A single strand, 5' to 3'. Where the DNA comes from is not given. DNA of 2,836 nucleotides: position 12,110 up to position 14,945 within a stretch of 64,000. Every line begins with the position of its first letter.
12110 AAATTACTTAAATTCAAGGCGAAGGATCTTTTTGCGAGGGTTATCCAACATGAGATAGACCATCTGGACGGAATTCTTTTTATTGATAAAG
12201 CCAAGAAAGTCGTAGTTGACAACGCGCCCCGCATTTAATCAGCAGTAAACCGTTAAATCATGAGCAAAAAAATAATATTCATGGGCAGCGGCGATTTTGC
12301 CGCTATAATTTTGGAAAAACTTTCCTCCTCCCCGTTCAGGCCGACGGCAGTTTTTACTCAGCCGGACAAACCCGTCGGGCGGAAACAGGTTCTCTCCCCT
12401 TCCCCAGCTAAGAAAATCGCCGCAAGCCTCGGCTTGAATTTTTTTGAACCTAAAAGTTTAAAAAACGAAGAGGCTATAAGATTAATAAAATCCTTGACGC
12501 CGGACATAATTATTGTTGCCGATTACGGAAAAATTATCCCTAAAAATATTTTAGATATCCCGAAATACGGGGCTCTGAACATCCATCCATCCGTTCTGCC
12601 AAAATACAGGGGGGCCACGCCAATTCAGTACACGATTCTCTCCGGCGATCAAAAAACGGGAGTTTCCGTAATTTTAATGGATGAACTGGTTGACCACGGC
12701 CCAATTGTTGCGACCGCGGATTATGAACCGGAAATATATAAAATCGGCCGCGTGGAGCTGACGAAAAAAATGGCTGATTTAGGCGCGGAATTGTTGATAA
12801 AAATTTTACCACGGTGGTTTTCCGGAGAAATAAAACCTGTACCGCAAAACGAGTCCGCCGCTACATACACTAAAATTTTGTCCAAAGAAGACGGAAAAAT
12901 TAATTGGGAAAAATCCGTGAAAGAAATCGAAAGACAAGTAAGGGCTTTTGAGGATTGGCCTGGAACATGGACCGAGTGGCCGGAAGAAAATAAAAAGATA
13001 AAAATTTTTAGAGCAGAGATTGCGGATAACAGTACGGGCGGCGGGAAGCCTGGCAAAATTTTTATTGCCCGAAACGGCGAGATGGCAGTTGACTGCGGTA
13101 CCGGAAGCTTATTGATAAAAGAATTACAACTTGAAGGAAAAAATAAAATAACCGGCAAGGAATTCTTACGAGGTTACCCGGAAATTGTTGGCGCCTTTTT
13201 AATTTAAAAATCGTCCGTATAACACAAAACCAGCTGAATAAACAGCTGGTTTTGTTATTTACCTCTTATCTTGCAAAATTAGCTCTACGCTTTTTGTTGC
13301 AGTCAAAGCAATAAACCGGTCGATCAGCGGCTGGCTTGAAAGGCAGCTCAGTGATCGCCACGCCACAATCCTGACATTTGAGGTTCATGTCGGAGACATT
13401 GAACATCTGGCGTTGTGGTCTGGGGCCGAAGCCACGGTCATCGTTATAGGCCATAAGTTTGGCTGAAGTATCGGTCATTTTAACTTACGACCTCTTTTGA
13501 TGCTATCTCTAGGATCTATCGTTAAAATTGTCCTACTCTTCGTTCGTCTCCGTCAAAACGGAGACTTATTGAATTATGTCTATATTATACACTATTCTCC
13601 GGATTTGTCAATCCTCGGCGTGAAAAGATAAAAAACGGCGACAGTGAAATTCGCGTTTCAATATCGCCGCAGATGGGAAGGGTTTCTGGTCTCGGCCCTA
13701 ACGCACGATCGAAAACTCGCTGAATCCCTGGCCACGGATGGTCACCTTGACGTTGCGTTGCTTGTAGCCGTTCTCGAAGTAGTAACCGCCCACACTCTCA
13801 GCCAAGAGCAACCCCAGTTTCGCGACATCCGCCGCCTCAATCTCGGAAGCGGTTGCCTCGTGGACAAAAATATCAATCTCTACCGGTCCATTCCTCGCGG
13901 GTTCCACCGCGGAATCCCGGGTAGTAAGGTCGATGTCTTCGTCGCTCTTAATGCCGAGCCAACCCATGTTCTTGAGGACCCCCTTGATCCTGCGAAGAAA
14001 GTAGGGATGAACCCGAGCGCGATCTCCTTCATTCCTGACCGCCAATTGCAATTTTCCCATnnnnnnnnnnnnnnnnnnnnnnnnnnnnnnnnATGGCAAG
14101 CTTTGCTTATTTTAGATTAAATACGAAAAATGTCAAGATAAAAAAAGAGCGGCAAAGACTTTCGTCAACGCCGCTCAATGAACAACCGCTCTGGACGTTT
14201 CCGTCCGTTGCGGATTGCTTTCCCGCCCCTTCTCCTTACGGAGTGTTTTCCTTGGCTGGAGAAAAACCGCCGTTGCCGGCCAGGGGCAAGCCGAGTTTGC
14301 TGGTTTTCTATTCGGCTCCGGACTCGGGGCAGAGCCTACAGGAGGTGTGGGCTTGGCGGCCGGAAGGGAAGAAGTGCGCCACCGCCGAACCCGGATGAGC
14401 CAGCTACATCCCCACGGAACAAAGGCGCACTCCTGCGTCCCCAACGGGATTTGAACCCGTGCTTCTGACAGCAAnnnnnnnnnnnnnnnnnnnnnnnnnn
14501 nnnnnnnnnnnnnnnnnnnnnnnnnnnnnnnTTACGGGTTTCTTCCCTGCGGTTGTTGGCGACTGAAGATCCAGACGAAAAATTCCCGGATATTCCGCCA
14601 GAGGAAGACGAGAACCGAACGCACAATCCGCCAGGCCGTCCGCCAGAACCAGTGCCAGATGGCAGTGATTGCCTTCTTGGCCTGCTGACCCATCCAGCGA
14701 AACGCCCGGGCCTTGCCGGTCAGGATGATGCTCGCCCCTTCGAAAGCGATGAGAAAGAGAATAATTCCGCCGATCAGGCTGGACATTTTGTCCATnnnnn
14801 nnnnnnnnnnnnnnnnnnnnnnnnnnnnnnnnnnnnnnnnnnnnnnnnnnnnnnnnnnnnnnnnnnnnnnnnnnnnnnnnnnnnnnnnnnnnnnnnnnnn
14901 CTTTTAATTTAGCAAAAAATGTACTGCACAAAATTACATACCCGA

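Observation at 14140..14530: G+C-rich stretch of about 380 nt without a credible ORF, next to a degenerate tRNA-like element: candidate structured RNA or attachment-site remnant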

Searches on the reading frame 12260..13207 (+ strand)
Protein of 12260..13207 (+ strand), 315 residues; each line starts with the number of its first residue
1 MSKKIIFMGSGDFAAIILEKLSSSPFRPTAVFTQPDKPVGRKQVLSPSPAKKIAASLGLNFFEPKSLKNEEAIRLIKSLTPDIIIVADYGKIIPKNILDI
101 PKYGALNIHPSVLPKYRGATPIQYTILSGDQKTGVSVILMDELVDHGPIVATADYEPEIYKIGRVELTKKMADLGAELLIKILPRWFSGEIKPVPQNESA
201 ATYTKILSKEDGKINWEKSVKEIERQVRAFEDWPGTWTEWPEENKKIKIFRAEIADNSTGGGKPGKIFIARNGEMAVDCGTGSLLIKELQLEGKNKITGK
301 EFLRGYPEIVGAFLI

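Call 11: find_encoding_contigs(protein=window:12260-13207:+, flank=10000, max_places=10)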
Protein window:12260-13207:+ (315 aa): no gene with exactly this product is on record in the collection.

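Call 12: search_protein_families(library=pfam, proteins=[window:12260-13207:+], max_evalue=0.01)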
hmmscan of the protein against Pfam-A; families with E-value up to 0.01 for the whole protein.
window:12260-13207:+ (315 aa): 2 families
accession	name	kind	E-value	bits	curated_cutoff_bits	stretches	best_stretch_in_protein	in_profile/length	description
PF00551.24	Formyl_trans_N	-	4.5e-38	131.2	26.1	1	3-181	1-179/181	Formyl transferase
PF02911.23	Formyl_trans_C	-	5e-29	100.9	21.1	1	207-306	2-99/100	Formyl transferase, C-terminal domain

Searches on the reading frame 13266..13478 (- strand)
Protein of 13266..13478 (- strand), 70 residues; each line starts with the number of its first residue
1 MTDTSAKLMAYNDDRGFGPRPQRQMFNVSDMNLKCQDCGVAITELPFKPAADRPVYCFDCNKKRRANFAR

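Call 12: search_protein_families(library=pfam, proteins=[window:13266-13478:-], max_evalue=0.01)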
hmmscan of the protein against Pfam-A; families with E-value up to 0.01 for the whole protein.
window:13266-13478:- (70 aa): 2 families
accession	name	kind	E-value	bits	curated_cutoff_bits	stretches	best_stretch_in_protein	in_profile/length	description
PF23477.1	zf_Tbcl_2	-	9.1e-11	41.7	27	1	32-65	5-37/37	Probable treble clef zinc finger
PF21326.4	KDM6_GATAL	-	0.0082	16.5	27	0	35-68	12-48/59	KDM6, GATA-like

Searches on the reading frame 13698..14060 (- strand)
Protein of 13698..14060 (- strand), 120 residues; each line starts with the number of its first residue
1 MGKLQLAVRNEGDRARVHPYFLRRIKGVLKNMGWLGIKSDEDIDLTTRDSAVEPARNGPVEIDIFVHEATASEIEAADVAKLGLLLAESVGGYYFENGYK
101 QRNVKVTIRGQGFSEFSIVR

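Call 12: search_protein_families(library=pfam, proteins=[window:13698-14060:-], max_evalue=0.01)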
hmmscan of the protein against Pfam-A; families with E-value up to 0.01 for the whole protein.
window:13698-14060:- (120 aa): 0 families

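Call 16: find_homologous_proteins(query=window:13698-14060:-)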
Query window:13698-14060:- (120 aa): 1 proteins with E <= 0.001 among 11 candidates.
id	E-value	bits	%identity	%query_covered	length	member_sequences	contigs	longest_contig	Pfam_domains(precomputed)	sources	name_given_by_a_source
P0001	6.3e-72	257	100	100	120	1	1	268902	-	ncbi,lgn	-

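Call 17: find_encoding_contigs(protein=P0001, flank=10000, max_places=10)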
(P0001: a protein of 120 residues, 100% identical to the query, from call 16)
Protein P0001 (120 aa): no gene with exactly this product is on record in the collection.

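Call 19: find_encoding_contigs(protein=P0004, flank=10000)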
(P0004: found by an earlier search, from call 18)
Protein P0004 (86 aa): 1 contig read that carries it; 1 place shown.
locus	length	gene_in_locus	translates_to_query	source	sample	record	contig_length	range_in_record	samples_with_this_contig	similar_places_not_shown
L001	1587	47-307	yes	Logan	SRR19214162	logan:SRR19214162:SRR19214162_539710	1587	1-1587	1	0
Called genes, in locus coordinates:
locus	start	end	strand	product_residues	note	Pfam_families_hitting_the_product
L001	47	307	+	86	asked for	-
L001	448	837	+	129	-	-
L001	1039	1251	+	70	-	PF23477:zf_Tbcl_2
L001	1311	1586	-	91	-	?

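Call 20: find_encoding_contigs(protein=P0003, flank=10000)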
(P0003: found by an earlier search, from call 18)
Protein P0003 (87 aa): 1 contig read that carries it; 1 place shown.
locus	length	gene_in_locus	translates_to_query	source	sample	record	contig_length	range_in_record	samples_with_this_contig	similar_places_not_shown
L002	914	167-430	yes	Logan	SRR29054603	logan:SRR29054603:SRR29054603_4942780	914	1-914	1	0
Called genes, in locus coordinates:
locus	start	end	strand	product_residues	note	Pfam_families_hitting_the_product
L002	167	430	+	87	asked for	-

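Call 26: find_encoding_contigs(protein=P0007, flank=4000, max_places=10)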
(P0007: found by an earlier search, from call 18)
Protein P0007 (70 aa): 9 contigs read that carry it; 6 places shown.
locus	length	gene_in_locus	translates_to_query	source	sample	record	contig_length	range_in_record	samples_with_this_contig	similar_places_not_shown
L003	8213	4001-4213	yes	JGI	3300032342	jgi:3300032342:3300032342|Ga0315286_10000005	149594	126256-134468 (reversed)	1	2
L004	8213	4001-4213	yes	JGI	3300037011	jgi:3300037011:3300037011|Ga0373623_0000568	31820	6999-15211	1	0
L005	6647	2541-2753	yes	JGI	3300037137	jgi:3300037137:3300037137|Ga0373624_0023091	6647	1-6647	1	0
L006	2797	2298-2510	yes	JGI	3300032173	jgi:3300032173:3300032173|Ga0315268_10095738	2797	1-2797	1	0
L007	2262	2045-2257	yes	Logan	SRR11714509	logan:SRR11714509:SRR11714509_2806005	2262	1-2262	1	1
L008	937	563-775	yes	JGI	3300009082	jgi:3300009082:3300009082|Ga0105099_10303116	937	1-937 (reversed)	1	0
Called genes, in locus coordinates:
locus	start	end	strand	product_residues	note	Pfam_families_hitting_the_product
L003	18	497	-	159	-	-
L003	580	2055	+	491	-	PF04932:Wzy_C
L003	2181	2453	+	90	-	-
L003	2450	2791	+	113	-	-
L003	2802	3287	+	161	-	-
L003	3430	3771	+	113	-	-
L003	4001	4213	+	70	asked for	PF23477:zf_Tbcl_2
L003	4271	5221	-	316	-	PF00551:Formyl_trans_N, PF02911:Formyl_trans_C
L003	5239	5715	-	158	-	PF01327:Pep_deformylase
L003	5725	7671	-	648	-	PF17764:PriA_3primeBD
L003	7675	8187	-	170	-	PF01871:AMMECR1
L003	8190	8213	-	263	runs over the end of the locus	PF02900:LigB, PF01875:Memo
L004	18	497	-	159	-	-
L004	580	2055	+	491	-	PF04932:Wzy_C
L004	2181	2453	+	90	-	-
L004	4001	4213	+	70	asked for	PF23477:zf_Tbcl_2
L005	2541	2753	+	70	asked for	PF23477:zf_Tbcl_2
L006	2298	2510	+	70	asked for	PF23477:zf_Tbcl_2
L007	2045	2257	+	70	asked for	PF23477:zf_Tbcl_2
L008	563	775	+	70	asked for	PF23477:zf_Tbcl_2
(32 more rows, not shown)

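Call 27: find_encoding_contigs(protein=P0008, flank=4000, max_places=10)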
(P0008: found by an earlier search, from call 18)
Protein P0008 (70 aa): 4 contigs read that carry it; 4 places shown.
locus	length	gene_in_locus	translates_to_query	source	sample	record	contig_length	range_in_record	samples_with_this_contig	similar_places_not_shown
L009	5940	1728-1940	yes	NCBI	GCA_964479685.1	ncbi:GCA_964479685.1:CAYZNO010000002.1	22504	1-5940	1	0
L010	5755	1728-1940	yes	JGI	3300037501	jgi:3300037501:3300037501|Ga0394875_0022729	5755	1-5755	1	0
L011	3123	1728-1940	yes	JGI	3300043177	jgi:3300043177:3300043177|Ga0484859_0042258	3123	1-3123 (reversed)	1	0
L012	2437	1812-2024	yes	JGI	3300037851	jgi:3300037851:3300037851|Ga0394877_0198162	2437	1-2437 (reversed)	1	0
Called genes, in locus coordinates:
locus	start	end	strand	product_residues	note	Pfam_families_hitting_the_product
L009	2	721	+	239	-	?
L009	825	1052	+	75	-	-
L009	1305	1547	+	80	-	-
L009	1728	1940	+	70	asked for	PF23477:zf_Tbcl_2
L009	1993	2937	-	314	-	PF00551:Formyl_trans_N, PF02911:Formyl_trans_C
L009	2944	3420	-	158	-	PF01327:Pep_deformylase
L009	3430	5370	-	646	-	PF17764:PriA_3primeBD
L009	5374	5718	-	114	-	PF01871:AMMECR1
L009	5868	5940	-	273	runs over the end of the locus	PF02900:LigB, PF01875:Memo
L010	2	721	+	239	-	?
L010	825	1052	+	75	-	-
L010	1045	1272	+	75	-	-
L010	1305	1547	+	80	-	-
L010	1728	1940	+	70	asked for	PF23477:zf_Tbcl_2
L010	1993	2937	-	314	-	PF00551:Formyl_trans_N, PF02911:Formyl_trans_C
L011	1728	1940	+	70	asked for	PF23477:zf_Tbcl_2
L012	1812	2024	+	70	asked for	PF23477:zf_Tbcl_2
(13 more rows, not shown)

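Call 53: find_encoding_contigs(protein=P0014, flank=5000)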
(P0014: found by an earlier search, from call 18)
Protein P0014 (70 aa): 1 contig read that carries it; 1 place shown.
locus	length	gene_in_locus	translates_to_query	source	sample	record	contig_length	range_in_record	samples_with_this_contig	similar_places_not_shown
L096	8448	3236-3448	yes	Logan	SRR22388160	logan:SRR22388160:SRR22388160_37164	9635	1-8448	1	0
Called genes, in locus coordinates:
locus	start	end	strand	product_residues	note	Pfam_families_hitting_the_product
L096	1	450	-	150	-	?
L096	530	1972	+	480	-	PF04932:Wzy_C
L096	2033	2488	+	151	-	-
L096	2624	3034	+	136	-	-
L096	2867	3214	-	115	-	-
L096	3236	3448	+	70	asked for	PF23477:zf_Tbcl_2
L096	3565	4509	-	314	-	PF00551:Formyl_trans_N, PF02911:Formyl_trans_C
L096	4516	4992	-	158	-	PF01327:Pep_deformylase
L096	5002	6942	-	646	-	PF17764:PriA_3primeBD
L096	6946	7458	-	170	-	PF01871:AMMECR1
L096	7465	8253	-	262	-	PF02900:LigB, PF01875:Memo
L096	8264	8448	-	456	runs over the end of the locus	?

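Call 54: find_encoding_contigs(protein=P0006, flank=5000)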
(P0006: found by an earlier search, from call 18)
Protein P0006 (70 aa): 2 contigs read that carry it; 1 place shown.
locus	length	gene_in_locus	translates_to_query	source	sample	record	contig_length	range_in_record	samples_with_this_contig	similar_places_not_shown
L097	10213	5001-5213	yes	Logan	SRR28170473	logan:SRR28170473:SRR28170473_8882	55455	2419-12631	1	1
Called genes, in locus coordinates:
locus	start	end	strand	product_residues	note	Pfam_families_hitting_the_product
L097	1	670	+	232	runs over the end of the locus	PF00535:Glycos_transf_2, PF10111:Glyco_tranf_2_2, PF13641:Glyco_tranf_2_3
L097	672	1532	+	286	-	PF00535:Glycos_transf_2, PF13641:Glyco_tranf_2_3, PF13632:Glyco_trans_2_3 (weak)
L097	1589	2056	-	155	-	-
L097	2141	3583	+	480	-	PF04932:Wzy_C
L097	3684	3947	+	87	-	-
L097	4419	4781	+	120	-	-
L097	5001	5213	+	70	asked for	PF23477:zf_Tbcl_2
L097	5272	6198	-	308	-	PF00551:Formyl_trans_N, PF02911:Formyl_trans_C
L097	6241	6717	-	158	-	PF01327:Pep_deformylase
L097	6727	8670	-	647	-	PF17764:PriA_3primeBD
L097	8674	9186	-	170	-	PF01871:AMMECR1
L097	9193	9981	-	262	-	PF02900:LigB, PF01875:Memo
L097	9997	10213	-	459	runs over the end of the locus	-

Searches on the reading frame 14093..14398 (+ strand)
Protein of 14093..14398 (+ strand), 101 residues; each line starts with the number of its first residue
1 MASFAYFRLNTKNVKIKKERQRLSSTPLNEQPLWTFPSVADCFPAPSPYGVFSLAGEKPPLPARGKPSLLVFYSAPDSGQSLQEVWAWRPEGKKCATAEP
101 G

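Call 34: list_cluster_members(proteins=[window:14093-14398:+, window:14175-14474:-, window:14178-14468:+, window:14215-14454:+, window:14336-14500:-, window:14500-14688:+])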
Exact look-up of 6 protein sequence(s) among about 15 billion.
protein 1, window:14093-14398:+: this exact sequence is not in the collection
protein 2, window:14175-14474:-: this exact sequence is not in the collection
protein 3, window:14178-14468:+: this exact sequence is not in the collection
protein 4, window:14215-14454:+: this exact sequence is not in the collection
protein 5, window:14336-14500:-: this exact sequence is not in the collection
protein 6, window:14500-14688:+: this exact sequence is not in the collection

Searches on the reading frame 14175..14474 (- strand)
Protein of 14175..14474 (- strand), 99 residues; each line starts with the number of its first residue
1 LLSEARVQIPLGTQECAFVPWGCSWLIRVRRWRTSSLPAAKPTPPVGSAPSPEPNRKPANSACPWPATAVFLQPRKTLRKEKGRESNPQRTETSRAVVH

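Call 65: search_protein_representatives(protein=window:14175-14474:-)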
Query: 99 residues. Proteins with E-value up to 0.001 (for the whole library): 0; up to 1e-10: 0; up to 1e-30: 0. The best 0 are listed.

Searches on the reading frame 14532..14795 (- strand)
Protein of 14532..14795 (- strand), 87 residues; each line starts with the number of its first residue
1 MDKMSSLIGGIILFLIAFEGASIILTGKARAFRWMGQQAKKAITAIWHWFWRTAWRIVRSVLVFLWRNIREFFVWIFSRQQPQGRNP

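Call 12: search_protein_families(library=pfam, proteins=[window:14532-14795:-], max_evalue=0.01)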
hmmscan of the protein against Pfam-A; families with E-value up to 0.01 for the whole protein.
window:14532-14795:- (87 aa): 0 families

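Call 18: list_cluster_members(proteins=[P0001, window:14532-14795:-, window:12260-13207:+, window:14896-16350:-, window:16423-16890:+, window:13266-13478:-])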
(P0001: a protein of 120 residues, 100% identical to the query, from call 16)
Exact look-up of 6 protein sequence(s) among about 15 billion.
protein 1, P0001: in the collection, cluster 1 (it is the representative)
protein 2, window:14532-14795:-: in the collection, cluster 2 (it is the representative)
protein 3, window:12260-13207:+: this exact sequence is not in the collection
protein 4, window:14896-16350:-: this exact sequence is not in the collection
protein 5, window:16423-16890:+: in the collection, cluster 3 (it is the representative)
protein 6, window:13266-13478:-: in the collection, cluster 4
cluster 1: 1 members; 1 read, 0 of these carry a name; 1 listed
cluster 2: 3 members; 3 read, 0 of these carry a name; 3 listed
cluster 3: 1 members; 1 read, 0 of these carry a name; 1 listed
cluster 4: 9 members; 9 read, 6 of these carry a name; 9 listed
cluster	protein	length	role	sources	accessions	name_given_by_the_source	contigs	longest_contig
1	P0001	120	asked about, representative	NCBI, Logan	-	-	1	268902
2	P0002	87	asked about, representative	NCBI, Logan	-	-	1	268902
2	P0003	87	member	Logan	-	-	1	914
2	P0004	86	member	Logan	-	-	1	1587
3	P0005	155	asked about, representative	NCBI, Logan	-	-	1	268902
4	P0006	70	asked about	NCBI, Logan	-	-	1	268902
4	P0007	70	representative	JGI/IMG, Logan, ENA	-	CxxC-x17-CxxC domain-containing protein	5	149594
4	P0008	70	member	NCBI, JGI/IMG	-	CxxC-x17-CxxC domain-containing protein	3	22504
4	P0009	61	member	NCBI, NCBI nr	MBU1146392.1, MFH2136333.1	hypothetical protein KKD80_02485 [Patescibacteria group bacterium] | hypothetical protein [Patescibacteria group bacterium]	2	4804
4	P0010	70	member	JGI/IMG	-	CxxC-x17-CxxC domain-containing protein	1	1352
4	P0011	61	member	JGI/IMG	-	CxxC-x17-CxxC domain-containing protein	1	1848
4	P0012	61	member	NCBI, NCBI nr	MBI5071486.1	hypothetical protein HZB93_01130 [Candidatus Falkowbacteria bacterium] | hypothetical protein [Candidatus Falkowbacteria bacterium]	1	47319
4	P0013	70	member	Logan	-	-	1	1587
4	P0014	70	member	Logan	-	-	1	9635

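Call 51: find_homologous_proteins(query=window:14532-14795:-)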
Query window:14532-14795:- (87 aa): 3 proteins with E <= 0.001 among 5 candidates.
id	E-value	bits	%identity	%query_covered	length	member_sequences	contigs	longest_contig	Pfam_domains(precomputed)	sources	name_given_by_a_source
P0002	5.0e-51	188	100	100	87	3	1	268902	-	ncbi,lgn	-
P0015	1.1e-32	129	67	100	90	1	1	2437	-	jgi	jgi:hypothetical protein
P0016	1.9e-32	129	69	100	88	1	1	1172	-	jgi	jgi:hypothetical protein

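Call 52: find_encoding_contigs(protein=P0016, flank=5000)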
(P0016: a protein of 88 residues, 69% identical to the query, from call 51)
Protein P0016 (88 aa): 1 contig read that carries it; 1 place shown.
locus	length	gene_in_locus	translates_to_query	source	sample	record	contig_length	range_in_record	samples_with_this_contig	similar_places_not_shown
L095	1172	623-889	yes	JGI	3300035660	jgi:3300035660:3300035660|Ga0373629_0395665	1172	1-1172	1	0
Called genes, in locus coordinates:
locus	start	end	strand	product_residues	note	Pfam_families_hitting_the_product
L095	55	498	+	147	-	-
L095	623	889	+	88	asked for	-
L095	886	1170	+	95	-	?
